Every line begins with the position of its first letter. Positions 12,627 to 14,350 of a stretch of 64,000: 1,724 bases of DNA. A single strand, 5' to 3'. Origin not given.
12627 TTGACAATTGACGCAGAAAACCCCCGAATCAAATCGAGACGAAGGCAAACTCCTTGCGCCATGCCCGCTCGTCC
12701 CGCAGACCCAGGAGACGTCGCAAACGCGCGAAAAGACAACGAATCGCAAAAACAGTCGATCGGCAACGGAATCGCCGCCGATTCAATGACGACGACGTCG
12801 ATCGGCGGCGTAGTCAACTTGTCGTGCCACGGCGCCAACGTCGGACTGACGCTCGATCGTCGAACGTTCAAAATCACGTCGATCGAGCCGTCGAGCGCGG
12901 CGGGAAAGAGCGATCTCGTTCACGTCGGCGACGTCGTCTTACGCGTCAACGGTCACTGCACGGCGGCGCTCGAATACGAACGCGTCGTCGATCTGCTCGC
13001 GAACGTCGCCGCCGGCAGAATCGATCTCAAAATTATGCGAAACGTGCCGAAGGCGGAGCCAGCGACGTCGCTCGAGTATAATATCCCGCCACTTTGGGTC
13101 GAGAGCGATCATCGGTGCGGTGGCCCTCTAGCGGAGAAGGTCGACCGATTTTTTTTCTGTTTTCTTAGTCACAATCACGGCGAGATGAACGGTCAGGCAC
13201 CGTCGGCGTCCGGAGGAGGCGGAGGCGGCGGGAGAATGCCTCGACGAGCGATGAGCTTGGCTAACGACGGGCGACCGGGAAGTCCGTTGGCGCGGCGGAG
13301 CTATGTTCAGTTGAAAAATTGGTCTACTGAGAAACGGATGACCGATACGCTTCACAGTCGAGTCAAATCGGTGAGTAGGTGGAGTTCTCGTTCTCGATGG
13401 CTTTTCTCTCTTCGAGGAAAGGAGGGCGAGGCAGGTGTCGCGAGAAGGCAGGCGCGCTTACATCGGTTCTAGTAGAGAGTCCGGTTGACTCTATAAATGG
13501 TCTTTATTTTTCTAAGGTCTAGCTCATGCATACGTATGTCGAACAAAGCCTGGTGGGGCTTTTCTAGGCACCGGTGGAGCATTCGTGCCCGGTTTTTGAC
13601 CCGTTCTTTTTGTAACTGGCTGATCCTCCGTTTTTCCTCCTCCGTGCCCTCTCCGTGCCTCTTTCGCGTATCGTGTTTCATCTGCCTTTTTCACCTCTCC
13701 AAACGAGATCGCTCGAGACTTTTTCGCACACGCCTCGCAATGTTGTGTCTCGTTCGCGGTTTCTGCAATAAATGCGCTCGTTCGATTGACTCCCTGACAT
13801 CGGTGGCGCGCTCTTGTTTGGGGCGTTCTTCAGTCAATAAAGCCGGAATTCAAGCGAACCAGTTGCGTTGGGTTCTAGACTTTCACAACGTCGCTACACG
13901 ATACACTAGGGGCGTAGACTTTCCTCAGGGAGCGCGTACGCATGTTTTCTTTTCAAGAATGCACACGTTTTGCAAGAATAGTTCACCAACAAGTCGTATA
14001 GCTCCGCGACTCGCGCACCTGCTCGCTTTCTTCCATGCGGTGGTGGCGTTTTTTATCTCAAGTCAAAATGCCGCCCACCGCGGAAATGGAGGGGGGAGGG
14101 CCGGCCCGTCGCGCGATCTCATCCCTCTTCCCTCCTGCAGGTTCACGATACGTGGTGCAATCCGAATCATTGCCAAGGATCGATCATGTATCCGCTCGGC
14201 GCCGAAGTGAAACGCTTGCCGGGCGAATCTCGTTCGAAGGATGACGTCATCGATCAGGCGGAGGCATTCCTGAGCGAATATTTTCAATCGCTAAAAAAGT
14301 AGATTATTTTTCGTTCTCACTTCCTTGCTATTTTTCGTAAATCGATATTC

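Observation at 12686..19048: Complete nNOS-like nitric oxide synthase with N-terminal PDZ domain, autoinhibitory FMN loop, and one exceptionally long intron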

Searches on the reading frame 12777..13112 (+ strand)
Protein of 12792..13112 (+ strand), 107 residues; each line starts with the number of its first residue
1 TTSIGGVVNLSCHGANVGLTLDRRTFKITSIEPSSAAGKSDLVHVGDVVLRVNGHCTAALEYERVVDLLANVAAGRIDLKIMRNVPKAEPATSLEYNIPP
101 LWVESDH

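Call 43: search_protein_representatives(protein=window:12792-13112:+)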
Query: 107 residues. Proteins with E-value up to 0.001 (for the whole library): 370; up to 1e-10: 61; up to 1e-30: 1. The best 150 are listed.
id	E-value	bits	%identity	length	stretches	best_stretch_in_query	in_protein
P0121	1.7e-63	227.4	100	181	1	1-107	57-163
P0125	5.1e-24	100.6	29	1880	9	28-85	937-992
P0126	1.2e-23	99.4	30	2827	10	7-70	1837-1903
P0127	1.7e-22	95.7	27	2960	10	14-84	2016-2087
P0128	3.6e-22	94.6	30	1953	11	27-101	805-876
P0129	2.8e-20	88.6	31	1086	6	13-88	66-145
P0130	4.0e-19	84.9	31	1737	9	28-94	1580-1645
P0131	5.2e-18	81.3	28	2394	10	28-102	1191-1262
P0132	3.9e-17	78.4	29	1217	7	8-91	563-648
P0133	5.5e-17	78.0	33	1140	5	27-86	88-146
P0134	2.7e-16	75.8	27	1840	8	18-88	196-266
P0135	3.7e-16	75.3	31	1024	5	26-86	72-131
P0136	2.3e-15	72.8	32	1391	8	34-90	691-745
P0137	2.4e-15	72.7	30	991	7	14-86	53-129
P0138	7.7e-15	71.1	35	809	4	13-92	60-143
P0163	2.7e-12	62.9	53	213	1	7-85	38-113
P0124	3.1e-10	56.3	52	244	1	15-85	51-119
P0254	3.7e-07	46.4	30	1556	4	30-74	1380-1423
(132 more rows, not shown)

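Call 47: list_cluster_members(proteins=[P0122, P0123, P0124, P0163, P0001])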
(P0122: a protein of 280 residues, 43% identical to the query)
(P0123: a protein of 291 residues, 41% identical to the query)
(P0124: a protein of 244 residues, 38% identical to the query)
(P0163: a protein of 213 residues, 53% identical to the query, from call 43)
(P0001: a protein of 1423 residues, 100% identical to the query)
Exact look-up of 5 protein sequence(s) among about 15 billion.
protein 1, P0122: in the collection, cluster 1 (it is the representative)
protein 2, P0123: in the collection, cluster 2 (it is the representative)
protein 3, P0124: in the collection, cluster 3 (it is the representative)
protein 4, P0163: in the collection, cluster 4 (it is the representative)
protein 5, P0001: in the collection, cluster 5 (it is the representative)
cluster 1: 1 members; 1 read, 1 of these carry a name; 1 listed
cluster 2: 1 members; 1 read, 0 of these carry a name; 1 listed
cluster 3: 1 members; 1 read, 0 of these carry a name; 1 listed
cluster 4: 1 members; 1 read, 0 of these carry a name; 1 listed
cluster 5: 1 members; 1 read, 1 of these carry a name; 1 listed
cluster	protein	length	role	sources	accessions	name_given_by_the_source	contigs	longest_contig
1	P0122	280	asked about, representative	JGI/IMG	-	hypothetical protein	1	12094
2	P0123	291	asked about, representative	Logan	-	-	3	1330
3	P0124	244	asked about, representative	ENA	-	-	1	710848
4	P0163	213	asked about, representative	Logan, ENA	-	-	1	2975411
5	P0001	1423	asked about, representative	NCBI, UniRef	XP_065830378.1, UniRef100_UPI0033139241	nitric oxide synthase, inducible-like [Oscarella lobularis] | nitric oxide synthase, inducible-like n=1 Tax=Oscarella lobularis TaxID=121494 ...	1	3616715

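Call 49: find_encoding_contigs(protein=P0163, flank=10000, max_places=2)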
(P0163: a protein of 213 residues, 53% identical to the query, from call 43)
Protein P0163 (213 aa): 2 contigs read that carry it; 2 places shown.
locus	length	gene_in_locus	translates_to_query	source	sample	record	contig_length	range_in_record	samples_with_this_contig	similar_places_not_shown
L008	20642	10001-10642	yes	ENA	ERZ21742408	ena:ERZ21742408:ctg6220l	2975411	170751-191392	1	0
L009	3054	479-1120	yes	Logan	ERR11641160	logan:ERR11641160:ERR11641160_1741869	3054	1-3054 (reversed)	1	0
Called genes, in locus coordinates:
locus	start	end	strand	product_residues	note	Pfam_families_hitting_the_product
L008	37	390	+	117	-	-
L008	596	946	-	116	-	-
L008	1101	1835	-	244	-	-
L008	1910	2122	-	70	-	-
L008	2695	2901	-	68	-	-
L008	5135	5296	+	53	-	-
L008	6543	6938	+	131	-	-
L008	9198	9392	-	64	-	-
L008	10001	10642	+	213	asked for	PF00595:PDZ, PF17820:PDZ_6 (weak)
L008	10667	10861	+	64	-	-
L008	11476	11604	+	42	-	-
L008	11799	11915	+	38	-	-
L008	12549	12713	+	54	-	-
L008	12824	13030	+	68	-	-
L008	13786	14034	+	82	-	PF02898:NO_synthase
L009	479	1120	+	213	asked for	PF00595:PDZ, PF17820:PDZ_6 (weak)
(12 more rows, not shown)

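Call 75: predict_structure(alignment_id=A2)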
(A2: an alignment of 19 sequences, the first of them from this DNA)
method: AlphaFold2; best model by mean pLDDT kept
length: 110 residues; sequences in the alignment: 19
mean_pLDDT: 78.5   pTM: 0.66
mean pLDDT of the five models: 78.5, 75.0, 74.3, 72.5, 67.7
residues with pLDDT >= 90: 56; 70-90: 24; 50-70: 9; < 50: 21
segments of 3 or more residues with pLDDT < 50: 1-6, 94-102, 104-109
pLDDT, mean of each block of 10 residues (from residue 1): 53 81 92 94 92 93 92 82 88 50 48
secondary structure, 60 per line:
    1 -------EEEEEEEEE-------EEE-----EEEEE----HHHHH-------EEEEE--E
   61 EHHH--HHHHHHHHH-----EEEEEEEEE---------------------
elements in order: E8-16 E24-26 E32-36 H41-45 E53-57 H67-75 E81-89

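Call 77: fold_search(model_id=the predicted structure, library=pdb)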
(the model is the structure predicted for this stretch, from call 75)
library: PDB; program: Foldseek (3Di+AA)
matches with E <= 10: 829; with E <= 0.001: 323
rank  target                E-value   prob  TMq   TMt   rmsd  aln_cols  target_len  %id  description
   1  5dth_B                5.2e-06  1.00  0.60  0.61   3.4        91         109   20  Crystal structure of MUPP1 PDZ8 domain from rattus norvegicus (released 2016-09-14)
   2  3o46                  7.6e-06  1.00  0.65  0.84   1.6        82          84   28  Crystal structure of the PDZ domain of MPP7 (released 2010-08-04)
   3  4uu6                  1.0e-05  1.00  0.63  0.80   2.0        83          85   26  CRYSTAL STRUCTURE OF THE PDZ DOMAIN OF PALS1 (released 2015-01-14)
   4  3b76_B                1.5e-05  1.00  0.65  0.70   3.1        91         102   23  Crystal structure of the third PDZ domain of human ligand-of-numb protein-X (LNX1) in complex with the C-terminal pept (released 2007-11-13)
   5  3b76_A                1.8e-05  1.00  0.67  0.72   2.5        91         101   23  Crystal structure of the third PDZ domain of human ligand-of-numb protein-X (LNX1) in complex with the C-terminal pept (released 2007-11-13)
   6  5dth_A                2.1e-05  1.00  0.62  0.64   3.2        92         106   23  Crystal structure of MUPP1 PDZ8 domain from rattus norvegicus (released 2016-09-14)
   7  7qcs_A                3.1e-05  1.00  0.66  0.74   2.5        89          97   25  PALS1/MPP5 PDZ domain in complex with SARS-CoV-2_E PBM peptide (released 2022-04-20)
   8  1kwa_A                3.1e-05  1.00  0.66  0.80   2.7        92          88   22  HUMAN CASK/LIN-2 PDZ DOMAIN (released 1998-05-27)
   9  7ntk_B                3.3e-05  1.00  0.63  0.79   2.0        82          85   27  PALS1 PDZ1 domain with SARS-CoV-2_E PBM complex (released 2021-06-16)
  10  5dth_D                3.3e-05  1.00  0.63  0.65   3.6        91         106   23  Crystal structure of MUPP1 PDZ8 domain from rattus norvegicus (released 2016-09-14)
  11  1n7e                  3.3e-05  1.00  0.66  0.75   5.6        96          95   26  Crystal structure of the sixth PDZ domain of GRIP1 (released 2003-08-12)
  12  4wsi_B                4.0e-05  1.00  0.64  0.21   3.1        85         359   26  Crystal Structure of PALS1/Crb complex (released 2014-11-26)
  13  7qcs_B                4.0e-05  1.00  0.66  0.73   2.7        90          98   24  PALS1/MPP5 PDZ domain in complex with SARS-CoV-2_E PBM peptide (released 2022-04-20)
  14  4uu5_A                4.0e-05  1.00  0.62  0.74   2.3        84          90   26  CRYSTAL STRUCTURE OF THE PDZ DOMAIN OF PALS1 IN COMPLEX WITH THE CRB PEPTIDE (released 2015-01-14)
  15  9imp_D                4.2e-05  1.00  0.65  0.72   2.5        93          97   19  The complex of PDZ3 and PBM (released 2024-09-11)
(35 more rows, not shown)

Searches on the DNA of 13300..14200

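Call 33: search_rna_families(source=window, start=13300, end=14200, threshold=evalue, max_evalue=1)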
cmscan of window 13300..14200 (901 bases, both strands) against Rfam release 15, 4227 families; matches with E-value up to 1: 0.
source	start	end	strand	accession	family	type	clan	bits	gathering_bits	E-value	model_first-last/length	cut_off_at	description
